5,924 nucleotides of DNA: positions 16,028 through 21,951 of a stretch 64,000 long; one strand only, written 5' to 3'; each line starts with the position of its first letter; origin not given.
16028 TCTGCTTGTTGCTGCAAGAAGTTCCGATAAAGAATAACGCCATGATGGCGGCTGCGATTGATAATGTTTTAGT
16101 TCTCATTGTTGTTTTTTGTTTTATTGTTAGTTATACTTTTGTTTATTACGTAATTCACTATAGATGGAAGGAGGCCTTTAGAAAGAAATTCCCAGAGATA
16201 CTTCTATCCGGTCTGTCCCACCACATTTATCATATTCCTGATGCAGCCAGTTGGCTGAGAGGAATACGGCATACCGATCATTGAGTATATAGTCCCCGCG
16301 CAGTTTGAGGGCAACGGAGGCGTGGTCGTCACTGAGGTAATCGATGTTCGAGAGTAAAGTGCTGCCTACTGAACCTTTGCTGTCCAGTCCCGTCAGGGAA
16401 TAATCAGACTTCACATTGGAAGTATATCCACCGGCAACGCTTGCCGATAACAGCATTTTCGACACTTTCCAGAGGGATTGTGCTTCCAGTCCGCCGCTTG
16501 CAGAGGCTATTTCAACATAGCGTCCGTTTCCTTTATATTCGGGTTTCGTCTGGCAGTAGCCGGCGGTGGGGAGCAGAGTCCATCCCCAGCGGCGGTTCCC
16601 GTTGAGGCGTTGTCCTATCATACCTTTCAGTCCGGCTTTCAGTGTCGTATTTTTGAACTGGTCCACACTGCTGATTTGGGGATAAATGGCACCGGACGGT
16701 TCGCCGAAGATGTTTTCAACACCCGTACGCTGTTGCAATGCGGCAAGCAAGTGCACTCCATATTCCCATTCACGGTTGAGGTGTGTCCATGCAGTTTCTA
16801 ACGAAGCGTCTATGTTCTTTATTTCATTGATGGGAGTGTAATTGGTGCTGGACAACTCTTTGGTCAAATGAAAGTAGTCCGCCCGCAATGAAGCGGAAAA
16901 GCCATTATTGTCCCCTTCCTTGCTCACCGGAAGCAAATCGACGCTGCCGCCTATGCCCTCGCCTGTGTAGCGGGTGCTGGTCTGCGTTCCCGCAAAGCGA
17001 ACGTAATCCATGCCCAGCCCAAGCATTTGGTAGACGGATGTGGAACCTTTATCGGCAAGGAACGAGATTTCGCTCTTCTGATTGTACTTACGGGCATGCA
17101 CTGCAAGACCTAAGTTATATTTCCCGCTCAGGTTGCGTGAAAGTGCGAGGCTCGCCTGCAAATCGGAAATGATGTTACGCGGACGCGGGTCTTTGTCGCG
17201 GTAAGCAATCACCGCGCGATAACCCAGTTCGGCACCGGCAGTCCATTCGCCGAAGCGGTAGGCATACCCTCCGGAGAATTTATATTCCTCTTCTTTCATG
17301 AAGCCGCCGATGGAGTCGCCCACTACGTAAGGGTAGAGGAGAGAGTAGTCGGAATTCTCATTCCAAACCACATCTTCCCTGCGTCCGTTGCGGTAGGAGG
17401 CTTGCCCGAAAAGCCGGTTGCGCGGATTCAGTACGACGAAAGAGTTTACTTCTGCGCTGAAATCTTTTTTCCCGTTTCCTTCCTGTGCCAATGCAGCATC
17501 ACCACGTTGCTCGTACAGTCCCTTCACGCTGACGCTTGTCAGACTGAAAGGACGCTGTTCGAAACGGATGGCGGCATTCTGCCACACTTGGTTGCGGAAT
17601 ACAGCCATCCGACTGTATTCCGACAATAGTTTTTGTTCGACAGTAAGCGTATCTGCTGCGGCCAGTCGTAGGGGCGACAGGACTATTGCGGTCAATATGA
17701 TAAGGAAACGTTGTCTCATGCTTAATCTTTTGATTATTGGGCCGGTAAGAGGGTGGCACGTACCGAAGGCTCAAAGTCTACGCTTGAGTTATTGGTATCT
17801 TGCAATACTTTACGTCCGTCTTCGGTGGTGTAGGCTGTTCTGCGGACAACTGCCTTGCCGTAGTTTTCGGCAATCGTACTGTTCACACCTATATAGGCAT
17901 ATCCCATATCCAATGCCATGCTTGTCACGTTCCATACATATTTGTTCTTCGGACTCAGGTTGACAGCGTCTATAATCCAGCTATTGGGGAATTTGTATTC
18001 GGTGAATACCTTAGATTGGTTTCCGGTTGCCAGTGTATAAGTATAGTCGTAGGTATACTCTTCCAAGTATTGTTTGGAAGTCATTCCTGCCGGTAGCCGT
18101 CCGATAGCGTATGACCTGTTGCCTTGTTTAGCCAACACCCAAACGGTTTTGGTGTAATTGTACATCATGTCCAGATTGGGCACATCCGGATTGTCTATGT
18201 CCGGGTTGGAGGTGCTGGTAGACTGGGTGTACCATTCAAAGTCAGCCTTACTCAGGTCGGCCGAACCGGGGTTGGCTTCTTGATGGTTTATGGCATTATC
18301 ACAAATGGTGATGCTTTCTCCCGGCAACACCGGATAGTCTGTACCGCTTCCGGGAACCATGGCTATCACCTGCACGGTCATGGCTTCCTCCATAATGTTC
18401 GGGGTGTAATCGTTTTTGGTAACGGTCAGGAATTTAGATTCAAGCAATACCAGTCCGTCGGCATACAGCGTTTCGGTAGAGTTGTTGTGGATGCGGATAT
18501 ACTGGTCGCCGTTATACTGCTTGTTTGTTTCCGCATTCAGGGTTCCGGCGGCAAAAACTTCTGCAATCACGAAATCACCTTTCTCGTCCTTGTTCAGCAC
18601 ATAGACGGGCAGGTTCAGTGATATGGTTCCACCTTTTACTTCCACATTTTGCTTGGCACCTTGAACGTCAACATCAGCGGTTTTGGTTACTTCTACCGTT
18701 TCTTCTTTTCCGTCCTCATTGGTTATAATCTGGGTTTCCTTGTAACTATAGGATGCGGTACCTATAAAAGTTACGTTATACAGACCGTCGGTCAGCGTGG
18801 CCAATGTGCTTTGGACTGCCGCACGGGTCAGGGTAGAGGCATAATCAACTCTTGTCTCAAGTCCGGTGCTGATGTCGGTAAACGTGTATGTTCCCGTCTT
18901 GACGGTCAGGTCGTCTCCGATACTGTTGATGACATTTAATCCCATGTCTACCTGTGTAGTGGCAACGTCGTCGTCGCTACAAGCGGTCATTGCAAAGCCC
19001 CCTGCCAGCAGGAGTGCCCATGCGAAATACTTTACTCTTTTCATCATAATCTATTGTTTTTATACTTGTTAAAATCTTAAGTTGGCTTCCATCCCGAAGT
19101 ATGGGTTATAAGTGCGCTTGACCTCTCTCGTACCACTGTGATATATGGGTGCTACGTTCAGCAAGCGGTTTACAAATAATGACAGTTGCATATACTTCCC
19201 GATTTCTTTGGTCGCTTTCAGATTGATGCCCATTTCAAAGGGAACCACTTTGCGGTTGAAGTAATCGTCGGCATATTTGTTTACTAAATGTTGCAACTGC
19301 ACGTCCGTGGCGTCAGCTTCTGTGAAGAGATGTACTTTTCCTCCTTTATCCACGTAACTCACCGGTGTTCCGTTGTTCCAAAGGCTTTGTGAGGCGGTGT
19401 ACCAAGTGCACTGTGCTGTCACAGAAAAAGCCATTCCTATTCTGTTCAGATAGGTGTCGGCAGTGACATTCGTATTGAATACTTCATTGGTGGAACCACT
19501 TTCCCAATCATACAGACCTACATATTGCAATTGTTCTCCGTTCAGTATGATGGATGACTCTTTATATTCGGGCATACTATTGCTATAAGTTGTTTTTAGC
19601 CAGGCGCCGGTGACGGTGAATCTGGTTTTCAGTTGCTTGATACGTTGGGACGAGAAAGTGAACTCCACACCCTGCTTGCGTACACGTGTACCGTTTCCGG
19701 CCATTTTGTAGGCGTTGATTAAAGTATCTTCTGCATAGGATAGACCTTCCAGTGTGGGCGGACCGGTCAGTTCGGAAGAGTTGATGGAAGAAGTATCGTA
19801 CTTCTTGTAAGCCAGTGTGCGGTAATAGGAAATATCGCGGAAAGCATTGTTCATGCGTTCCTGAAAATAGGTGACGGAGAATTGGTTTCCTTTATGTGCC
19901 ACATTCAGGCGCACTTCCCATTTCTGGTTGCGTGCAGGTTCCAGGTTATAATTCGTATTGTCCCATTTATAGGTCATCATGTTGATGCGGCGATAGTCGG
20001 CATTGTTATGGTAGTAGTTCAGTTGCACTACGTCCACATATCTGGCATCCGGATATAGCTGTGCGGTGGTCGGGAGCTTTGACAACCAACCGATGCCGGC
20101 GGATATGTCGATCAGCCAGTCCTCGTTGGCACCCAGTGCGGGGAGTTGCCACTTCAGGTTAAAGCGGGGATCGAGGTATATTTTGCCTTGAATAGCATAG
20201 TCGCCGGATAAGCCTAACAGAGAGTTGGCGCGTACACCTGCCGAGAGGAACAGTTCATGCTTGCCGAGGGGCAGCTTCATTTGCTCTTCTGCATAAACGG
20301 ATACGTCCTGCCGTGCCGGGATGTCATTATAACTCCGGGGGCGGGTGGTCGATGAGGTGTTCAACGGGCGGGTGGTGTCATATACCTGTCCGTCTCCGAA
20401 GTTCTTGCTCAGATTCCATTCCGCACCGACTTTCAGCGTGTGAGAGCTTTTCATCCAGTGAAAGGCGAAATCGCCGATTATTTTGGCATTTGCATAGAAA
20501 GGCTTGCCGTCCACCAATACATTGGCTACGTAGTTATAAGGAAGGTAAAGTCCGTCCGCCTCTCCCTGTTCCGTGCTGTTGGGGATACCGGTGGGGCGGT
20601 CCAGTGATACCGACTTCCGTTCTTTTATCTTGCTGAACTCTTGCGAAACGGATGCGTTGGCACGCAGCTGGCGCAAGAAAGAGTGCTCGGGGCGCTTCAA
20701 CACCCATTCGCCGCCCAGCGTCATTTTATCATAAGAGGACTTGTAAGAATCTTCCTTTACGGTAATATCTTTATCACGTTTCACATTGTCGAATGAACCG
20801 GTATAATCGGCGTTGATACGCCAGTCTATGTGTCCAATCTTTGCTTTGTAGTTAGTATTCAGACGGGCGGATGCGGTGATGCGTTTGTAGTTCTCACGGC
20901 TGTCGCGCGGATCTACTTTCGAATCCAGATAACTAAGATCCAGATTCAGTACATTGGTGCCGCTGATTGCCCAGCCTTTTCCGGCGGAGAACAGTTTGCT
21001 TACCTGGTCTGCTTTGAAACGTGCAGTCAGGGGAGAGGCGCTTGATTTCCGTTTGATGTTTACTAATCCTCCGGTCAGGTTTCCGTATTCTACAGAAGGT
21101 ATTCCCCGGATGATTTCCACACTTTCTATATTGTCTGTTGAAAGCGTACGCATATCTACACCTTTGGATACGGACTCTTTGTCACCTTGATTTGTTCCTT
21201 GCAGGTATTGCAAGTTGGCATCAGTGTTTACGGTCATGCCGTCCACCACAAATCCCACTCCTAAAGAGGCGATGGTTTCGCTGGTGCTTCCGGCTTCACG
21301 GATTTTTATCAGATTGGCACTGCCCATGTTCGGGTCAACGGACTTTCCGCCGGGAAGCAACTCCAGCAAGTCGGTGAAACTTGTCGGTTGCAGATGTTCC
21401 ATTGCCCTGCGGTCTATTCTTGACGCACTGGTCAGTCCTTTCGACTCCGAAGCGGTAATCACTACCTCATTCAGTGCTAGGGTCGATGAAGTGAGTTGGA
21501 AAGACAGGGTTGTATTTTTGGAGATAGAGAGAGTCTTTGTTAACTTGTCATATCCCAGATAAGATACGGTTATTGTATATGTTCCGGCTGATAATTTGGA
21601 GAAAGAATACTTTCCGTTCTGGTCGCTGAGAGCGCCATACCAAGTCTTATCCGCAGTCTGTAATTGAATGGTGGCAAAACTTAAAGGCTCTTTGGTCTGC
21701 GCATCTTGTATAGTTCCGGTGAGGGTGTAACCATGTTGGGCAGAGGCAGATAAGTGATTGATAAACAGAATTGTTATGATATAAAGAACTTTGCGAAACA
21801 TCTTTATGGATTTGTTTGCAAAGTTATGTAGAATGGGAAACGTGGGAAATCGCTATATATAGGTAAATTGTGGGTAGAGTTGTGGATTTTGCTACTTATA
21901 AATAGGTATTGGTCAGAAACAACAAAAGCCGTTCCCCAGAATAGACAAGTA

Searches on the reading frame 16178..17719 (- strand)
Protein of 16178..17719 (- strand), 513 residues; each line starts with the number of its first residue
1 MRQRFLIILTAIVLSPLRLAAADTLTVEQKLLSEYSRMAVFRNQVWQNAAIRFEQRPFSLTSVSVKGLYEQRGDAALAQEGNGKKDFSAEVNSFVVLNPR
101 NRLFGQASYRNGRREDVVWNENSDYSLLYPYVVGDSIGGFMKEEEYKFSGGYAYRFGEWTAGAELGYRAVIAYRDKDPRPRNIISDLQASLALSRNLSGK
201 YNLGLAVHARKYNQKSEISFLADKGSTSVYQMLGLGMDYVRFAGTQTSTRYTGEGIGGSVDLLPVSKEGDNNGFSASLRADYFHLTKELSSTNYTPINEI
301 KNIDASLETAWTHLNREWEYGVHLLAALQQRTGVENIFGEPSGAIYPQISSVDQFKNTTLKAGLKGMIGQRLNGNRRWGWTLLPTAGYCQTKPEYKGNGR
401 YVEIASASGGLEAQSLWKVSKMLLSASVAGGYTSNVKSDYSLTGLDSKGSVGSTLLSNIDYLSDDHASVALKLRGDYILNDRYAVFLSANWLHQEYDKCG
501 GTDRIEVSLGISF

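Call 7: search_protein_families(library=pfam, proteins=[window:16178-17719:-])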
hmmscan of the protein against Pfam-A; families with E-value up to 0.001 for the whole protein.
window:16178-17719:- (513 aa): 1 family
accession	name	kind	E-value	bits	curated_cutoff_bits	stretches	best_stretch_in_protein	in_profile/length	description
PF21012.3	DUF6850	-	9.8e-95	318.8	27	1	55-513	8-464/464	Family of unknown function (DUF6850)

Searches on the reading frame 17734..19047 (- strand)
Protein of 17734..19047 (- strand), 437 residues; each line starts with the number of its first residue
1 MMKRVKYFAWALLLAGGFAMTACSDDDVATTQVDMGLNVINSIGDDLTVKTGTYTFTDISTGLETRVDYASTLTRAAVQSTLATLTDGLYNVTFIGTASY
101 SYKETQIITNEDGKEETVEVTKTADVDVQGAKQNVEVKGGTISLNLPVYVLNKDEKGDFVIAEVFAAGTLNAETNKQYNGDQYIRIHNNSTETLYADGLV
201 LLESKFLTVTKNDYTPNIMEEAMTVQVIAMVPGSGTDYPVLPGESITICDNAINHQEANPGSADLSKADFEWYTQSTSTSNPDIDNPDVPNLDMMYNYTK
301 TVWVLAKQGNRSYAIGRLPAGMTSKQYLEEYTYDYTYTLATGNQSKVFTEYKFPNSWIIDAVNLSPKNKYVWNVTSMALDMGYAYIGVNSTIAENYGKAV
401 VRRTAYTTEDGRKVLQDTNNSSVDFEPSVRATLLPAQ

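Call 7: search_protein_families(library=pfam, proteins=[window:17734-19047:-])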
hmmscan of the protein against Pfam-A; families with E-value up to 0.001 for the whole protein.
window:17734-19047:- (437 aa): 1 family
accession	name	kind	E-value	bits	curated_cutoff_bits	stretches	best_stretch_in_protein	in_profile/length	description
PF16215.11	DUF4876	-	3.2e-64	216.9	27.9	1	242-430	2-184/186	Protein of unknown function (DUF4876)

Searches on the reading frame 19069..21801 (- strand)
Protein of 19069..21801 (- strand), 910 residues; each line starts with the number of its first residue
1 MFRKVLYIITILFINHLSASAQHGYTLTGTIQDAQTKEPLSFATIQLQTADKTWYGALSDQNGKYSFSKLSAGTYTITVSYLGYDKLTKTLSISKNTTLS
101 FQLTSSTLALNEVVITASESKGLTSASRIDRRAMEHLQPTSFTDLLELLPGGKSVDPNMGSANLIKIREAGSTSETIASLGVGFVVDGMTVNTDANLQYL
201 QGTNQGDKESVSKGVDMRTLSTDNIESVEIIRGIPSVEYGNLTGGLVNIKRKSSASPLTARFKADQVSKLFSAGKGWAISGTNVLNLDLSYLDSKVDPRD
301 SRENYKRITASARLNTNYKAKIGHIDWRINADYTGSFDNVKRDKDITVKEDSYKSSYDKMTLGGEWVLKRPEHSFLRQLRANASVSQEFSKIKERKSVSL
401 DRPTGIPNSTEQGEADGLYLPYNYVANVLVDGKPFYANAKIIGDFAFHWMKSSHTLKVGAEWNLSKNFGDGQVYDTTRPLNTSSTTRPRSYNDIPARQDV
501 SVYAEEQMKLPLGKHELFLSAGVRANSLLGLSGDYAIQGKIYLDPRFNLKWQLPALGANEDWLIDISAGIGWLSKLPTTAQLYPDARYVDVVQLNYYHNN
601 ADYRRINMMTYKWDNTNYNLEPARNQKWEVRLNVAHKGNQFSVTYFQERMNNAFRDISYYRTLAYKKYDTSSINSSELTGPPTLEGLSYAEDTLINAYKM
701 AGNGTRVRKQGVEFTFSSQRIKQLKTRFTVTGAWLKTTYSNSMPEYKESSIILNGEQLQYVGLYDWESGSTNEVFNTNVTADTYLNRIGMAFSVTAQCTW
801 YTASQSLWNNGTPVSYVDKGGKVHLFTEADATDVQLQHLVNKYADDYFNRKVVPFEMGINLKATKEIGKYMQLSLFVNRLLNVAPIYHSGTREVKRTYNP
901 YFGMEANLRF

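Call 7: search_protein_families(library=pfam, proteins=[window:19069-21801:-])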
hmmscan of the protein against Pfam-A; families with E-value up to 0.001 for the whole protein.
window:19069-21801:- (910 aa): 8 families
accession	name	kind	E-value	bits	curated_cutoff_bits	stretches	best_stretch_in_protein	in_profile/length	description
PF13715.12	CarbopepD_reg_2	-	1.4e-20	73.6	32.2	1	27-115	1-88/88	CarboxypepD_reg-like domain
PF13620.12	CarboxypepD_reg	-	4.5e-17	62.6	32.3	1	26-104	1-82/82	Carboxypeptidase regulatory-like domain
PF07715.20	Plug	-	7.8e-12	46.1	23.9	1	124-244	7-105/107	TonB-dependent Receptor Plug Domain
PF17210.9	SdrD_B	-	1.5e-05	25.6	29.7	1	31-110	16-94/112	SdrD B-like domain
PF16640.11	Big_3_5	-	4.8e-05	24.3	35.5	1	22-89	9-77/88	Bacterial Ig-like domain (group 3)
PF17802.7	SpaA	-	5.2e-05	23.8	23.1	1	32-84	8-65/91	Prealbumin-like fold domain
PF12985.13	DUF3869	-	0.00015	22.3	24.5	0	25-93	6-68/85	Domain of unknown function (DUF3869)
PF08308.17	PEGA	-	0.00019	21.7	20.8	0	67-104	29-66/71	PEGA domain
